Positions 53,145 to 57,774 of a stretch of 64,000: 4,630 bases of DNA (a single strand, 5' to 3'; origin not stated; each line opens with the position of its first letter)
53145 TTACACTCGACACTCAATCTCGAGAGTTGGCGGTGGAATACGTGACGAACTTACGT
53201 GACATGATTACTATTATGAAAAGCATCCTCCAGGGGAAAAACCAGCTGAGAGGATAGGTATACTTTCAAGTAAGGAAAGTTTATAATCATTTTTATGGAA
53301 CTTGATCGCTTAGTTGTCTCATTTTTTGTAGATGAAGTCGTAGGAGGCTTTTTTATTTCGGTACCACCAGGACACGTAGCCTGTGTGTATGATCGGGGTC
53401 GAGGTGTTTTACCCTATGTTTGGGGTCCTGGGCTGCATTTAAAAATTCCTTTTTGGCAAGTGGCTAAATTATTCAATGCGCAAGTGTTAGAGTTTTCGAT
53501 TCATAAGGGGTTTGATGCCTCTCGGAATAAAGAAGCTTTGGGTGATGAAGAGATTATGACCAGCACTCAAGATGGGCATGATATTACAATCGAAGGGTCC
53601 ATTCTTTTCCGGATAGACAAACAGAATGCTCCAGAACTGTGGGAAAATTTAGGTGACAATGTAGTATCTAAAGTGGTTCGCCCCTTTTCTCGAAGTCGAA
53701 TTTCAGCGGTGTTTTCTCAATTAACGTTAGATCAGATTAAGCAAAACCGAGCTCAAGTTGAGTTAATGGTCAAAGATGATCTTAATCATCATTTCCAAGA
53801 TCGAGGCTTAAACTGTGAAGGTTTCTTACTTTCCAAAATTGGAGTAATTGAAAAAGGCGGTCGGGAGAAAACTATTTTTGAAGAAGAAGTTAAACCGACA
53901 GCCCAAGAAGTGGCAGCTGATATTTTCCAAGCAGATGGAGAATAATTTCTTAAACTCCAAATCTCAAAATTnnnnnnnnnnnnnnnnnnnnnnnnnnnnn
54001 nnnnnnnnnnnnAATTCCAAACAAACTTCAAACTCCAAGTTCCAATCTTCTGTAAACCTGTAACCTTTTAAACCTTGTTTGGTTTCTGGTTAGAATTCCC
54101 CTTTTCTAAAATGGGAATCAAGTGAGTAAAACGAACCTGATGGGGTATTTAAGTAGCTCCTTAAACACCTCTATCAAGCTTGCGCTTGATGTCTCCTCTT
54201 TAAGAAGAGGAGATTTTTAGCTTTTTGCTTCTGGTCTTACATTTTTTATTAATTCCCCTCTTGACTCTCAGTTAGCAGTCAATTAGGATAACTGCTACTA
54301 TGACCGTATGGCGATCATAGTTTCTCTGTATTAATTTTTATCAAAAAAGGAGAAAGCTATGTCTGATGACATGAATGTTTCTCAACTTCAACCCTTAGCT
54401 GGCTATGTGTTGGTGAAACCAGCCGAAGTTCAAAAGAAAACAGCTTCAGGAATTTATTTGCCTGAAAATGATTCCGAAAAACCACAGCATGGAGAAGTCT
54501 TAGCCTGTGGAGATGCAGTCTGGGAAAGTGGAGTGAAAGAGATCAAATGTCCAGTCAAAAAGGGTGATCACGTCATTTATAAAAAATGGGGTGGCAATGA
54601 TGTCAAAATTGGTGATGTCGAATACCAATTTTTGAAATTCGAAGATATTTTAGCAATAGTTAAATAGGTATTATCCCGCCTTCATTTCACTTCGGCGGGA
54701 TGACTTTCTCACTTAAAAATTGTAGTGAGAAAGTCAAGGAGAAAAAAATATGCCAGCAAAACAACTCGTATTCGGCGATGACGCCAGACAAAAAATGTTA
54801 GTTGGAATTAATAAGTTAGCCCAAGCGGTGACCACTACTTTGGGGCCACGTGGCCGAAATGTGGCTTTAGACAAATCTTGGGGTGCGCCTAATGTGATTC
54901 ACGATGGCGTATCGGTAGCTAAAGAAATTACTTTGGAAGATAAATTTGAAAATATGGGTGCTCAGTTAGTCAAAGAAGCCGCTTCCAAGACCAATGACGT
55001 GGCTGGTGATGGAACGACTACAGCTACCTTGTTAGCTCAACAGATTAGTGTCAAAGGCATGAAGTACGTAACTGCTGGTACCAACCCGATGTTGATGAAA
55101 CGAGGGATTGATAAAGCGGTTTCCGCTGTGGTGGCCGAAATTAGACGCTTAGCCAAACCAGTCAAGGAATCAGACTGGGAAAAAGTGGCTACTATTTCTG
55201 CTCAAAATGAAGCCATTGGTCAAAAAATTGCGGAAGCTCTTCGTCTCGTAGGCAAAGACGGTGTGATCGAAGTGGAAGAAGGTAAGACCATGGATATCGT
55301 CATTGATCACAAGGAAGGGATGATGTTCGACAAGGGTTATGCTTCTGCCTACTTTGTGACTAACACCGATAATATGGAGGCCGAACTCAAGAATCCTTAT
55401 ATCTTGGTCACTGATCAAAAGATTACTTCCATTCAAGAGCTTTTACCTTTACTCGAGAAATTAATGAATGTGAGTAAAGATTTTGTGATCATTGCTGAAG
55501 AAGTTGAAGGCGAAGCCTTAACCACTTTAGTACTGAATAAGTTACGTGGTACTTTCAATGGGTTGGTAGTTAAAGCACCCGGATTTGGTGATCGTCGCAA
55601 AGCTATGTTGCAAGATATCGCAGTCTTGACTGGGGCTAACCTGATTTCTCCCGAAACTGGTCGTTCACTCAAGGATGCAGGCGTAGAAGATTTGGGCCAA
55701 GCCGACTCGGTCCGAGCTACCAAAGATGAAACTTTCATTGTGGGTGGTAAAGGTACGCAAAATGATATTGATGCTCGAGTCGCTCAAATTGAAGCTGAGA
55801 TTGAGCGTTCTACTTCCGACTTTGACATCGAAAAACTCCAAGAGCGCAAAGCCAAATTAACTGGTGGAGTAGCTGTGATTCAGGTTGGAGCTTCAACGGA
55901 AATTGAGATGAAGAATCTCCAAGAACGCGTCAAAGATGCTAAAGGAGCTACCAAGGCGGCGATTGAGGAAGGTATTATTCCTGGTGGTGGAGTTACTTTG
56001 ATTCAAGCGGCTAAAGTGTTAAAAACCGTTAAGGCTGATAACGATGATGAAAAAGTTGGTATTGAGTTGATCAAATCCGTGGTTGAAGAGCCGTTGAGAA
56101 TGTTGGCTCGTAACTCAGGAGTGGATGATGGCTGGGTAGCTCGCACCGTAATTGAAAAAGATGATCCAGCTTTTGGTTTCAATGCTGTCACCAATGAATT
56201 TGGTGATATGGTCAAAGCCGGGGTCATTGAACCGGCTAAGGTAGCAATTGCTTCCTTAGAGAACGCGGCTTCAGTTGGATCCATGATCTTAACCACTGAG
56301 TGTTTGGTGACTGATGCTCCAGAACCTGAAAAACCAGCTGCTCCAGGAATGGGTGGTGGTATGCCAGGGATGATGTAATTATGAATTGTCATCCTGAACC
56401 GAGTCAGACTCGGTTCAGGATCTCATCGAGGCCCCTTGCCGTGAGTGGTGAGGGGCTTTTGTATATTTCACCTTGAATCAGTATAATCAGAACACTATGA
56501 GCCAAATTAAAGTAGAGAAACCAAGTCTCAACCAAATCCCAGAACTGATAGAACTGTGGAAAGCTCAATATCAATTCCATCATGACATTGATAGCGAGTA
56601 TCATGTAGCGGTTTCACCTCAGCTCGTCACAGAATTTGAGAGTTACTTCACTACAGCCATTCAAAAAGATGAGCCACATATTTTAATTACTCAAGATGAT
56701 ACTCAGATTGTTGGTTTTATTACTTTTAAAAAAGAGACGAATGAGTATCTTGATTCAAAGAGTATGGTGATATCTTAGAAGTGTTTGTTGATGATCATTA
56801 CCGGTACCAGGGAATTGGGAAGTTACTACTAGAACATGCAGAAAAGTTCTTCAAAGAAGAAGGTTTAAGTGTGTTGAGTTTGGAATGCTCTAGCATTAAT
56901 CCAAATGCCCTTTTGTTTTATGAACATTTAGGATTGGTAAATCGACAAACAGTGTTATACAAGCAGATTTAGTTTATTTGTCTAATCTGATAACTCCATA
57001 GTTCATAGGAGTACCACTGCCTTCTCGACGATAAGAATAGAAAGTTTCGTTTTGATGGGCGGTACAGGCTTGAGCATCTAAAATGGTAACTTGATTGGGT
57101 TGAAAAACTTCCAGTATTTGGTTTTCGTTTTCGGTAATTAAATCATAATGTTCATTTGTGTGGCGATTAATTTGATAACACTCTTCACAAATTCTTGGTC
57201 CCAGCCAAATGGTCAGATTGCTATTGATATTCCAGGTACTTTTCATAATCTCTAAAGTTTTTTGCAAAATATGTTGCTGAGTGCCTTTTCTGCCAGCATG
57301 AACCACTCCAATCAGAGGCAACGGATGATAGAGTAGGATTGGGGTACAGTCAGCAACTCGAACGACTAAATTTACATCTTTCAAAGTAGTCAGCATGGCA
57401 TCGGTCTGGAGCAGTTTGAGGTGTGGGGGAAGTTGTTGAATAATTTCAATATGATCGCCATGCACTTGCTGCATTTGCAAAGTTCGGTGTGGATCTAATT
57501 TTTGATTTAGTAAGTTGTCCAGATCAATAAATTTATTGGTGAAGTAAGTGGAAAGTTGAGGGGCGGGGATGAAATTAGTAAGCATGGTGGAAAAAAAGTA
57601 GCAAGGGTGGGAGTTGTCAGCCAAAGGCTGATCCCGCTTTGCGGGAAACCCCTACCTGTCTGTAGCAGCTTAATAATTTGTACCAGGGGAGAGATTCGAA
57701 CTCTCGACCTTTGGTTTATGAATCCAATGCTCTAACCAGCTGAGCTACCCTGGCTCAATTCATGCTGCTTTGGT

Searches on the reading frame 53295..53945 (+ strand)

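Call 88: search_protein_families(library=pfam, proteins=[window:53295-53945:+], max_evalue=0.0001)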
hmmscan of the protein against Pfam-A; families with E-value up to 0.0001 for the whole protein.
window:53295-53945:+ (216 aa): 1 family
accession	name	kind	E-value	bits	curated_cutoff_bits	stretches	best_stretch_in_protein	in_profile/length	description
PF01145.31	Band_7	-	1.2e-22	81.3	23.6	1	22-182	2-145/176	SPFH domain / Band 7 family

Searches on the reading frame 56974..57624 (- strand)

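Call 88: search_protein_families(library=pfam, proteins=[window:56974-57624:-], max_evalue=0.0001)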
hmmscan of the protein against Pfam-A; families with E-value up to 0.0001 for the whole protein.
window:56974-57624:- (216 aa): 1 family
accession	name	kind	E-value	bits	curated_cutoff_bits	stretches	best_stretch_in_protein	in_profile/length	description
PF02578.20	Cu-oxidase_4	-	5.6e-35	121.3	22.9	1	42-205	38-230/238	Multi-copper polyphenol oxidoreductase laccase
